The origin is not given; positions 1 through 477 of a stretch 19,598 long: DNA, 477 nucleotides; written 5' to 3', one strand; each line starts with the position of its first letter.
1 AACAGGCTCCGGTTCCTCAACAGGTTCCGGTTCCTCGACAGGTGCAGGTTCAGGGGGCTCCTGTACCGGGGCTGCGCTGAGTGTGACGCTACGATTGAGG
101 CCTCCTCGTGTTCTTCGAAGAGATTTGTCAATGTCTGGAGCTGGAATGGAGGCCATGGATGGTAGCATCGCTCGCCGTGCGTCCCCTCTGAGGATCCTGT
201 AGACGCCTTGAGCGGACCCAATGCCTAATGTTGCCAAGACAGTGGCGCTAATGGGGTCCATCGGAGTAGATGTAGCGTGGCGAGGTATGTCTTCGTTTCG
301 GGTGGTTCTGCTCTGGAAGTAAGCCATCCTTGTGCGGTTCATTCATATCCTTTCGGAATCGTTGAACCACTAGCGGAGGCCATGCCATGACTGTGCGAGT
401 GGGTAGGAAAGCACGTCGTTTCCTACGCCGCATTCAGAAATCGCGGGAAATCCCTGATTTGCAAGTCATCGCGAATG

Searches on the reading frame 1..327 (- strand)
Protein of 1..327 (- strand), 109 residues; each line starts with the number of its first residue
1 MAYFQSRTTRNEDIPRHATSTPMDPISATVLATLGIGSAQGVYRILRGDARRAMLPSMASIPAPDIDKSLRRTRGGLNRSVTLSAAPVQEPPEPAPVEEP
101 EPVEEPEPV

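Call 89: search_protein_families(library=pfam, proteins=[window:1-327:-], max_evalue=0.001)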
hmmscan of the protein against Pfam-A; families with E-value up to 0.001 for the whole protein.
window:1-327:- (109 aa): 0 families
